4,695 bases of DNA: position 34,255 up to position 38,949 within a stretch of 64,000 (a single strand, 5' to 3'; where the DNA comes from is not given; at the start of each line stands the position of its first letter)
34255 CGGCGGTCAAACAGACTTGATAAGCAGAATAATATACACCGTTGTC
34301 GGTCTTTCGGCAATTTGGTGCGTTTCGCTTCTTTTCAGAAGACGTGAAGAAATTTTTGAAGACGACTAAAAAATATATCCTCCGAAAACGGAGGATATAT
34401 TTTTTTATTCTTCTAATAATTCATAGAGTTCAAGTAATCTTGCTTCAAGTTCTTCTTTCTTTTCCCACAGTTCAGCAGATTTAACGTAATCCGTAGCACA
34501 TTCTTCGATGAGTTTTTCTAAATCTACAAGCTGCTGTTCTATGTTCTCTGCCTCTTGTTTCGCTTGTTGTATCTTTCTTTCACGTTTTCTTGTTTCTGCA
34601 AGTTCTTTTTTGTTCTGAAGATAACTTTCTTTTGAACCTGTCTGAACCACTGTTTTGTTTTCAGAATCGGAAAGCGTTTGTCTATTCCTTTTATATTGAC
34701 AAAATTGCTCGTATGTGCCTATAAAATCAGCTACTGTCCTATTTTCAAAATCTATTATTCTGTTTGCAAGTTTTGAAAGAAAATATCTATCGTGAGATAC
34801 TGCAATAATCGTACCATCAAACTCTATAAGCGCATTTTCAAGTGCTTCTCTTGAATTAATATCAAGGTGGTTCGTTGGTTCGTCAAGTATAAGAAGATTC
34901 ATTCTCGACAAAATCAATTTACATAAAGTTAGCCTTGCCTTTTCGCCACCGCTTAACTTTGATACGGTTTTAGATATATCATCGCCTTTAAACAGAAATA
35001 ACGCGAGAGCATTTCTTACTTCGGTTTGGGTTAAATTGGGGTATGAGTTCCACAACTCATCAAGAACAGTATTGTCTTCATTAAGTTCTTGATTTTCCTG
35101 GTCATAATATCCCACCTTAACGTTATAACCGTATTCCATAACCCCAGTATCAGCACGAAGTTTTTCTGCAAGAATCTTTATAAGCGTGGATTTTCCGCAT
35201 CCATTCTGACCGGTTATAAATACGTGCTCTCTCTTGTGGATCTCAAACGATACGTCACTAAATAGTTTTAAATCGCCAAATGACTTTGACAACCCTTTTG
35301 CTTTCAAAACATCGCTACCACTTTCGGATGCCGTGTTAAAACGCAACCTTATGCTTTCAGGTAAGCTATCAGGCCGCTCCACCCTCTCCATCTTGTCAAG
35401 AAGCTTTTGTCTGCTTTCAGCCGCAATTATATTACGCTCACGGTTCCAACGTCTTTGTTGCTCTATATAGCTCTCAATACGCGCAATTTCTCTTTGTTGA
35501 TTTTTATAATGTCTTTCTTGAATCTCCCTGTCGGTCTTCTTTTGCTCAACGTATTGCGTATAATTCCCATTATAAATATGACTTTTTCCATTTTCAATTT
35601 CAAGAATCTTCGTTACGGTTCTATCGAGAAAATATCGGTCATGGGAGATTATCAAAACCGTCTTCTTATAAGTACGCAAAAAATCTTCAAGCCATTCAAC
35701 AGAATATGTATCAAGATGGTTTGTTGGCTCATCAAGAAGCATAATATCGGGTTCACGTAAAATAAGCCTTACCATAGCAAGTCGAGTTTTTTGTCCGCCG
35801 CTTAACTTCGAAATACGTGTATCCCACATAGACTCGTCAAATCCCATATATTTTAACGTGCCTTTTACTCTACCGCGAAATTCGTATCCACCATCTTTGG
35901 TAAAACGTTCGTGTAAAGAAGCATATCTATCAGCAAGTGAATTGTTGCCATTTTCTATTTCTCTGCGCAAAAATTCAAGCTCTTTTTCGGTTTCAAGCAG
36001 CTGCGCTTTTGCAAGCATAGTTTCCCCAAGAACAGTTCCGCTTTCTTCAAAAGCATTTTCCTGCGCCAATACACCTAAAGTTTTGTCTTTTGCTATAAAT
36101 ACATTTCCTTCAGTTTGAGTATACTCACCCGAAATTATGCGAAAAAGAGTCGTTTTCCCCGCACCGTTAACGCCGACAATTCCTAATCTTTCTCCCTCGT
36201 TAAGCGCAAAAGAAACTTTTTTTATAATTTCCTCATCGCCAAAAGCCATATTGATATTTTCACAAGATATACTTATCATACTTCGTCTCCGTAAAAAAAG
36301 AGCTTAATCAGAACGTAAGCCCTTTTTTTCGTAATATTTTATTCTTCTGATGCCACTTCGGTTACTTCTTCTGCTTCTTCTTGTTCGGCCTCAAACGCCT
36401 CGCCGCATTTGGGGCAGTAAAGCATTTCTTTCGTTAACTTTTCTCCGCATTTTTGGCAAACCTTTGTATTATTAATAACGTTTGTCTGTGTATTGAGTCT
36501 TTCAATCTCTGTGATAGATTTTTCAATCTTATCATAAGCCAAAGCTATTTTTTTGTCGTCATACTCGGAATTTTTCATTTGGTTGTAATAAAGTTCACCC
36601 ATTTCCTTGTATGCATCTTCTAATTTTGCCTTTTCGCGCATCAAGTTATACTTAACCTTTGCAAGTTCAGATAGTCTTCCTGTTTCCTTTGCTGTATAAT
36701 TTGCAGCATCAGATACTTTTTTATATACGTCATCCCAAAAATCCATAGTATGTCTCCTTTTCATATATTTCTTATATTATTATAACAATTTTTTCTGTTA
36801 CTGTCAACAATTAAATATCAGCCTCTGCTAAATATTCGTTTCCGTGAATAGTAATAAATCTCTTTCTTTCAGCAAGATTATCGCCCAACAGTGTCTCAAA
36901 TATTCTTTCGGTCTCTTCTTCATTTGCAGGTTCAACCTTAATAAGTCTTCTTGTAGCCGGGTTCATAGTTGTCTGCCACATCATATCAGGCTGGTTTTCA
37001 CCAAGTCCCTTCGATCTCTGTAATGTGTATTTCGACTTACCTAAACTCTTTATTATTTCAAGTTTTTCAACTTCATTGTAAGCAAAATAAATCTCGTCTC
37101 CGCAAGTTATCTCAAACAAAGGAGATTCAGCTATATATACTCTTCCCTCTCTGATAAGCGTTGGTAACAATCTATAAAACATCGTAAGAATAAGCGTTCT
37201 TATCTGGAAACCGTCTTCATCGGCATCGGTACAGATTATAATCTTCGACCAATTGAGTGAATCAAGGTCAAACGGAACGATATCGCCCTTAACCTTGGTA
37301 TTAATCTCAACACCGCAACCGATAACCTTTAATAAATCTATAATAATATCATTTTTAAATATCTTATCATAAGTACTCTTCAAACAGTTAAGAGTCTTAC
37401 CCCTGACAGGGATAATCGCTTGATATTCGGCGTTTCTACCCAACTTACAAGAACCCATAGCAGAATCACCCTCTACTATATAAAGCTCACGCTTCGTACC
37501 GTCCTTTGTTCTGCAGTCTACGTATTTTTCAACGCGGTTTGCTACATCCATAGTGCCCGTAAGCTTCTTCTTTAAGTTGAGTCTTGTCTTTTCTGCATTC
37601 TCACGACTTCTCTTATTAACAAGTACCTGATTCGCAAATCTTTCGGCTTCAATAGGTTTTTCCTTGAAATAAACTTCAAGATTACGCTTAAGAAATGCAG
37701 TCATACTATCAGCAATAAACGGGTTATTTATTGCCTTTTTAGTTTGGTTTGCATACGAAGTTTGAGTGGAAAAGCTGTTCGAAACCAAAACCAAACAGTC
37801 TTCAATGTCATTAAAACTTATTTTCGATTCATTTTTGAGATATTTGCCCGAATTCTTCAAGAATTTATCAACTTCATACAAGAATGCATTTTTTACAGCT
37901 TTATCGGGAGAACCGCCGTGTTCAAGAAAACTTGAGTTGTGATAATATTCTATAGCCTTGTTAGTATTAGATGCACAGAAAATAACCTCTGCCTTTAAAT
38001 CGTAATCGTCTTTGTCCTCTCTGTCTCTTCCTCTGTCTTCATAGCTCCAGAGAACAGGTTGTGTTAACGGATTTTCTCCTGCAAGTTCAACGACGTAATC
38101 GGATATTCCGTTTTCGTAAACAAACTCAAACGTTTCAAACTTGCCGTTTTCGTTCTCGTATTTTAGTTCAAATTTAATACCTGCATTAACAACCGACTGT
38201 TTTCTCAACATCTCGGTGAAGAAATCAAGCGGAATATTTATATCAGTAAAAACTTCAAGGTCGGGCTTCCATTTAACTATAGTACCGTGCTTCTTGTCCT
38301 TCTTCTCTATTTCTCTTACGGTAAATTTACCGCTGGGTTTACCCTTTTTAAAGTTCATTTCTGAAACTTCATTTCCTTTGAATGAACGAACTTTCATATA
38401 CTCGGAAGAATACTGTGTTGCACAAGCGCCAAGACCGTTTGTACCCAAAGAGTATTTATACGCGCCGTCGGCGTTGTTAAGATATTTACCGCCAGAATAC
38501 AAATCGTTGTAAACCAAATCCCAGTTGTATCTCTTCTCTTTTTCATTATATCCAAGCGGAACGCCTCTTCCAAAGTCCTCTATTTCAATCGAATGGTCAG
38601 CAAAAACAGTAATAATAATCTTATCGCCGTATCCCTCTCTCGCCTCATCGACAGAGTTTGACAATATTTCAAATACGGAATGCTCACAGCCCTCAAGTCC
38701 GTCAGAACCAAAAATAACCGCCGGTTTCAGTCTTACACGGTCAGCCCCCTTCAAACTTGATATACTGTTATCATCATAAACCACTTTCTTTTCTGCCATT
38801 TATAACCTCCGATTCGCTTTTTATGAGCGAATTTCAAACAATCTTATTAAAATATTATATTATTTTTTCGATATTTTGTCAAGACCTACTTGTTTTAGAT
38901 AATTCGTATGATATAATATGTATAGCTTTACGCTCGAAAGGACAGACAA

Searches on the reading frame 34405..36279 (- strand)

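Call 9: search_protein_families(library=pfam, proteins=[window:34405-36279:-], max_evalue=0.001)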
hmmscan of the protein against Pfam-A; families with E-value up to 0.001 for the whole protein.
window:34405-36279:- (624 aa): 26 families (the best 25 are shown)
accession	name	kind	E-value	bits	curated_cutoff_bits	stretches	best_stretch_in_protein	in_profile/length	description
PF00005.33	ABC_tran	-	4.6e-51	173.5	25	2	20-187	2-137/137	ABC transporter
PF12848.13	ABC_tran_Xtn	-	6.8e-22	77.8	25.9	1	226-305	1-78/85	ABC transporter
PF13304.12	AAA_21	-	1.1e-13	52.3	27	0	427-501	223-303/304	AAA domain, putative AbiEii toxin, Type IV TA system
PF02463.25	SMC_N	-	5.2e-13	49.4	40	1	33-225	28-208/220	RecF/RecN/SMC N terminal domain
PF13555.12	AAA_29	-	2.5e-08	34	27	1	339-367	11-39/61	P-loop containing region of AAA domain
PF13401.12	AAA_22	-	1.7e-07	32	27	1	349-482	4-103/130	AAA domain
PF03215.21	Rad17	-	1.8e-06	28.5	23.8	0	346-416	41-112/186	Rad17 P-loop domain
PF25201.1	nSTAND6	-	2.8e-06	27.9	27.7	0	13-86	2-73/148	Novel STAND NTPase 6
PF13191.12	AAA_16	-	4.1e-06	27.8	32.6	0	351-385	25-59/167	AAA ATPase domain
PF20720.3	nSTAND3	-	5.5e-06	26.6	27.2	1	340-377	7-44/155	Novel STAND NTPase 3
PF06414.18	Zeta_toxin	-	7.1e-06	26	22.3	0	351-376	17-42/199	Zeta toxin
PF24883.2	NPHP3_N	-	1.1e-05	26.2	24.8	0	351-409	23-75/164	Nephrocystin 3, N-terminal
PF01926.29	MMR_HSR1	-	1.3e-05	25.7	21.9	0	32-72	2-42/113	50S ribosome-binding GTPase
PF03193.22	RsgA_GTPase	-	2e-05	25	30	0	344-379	101-135/174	RsgA GTPase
PF13238.12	AAA_18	-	5.7e-05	24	29.4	0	353-402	1-54/128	AAA domain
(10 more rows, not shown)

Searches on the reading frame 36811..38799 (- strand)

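Call 9: search_protein_families(library=pfam, proteins=[window:36811-38799:-], max_evalue=0.001)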
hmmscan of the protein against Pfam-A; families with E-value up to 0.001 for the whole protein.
window:36811-38799:- (662 aa): 3 families
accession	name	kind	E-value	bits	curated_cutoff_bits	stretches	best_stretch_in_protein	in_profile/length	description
PF00204.31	DNA_gyraseB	-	6.2e-25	88.1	27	1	231-406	1-171/173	DNA gyrase B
PF00986.26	DNA_gyraseB_C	-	4.4e-23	81.6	29.8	1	588-649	1-62/63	DNA gyrase B subunit, carboxyl terminus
PF01751.28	Toprim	-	1.6e-15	57.5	23.1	1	438-558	1-95/96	Toprim domain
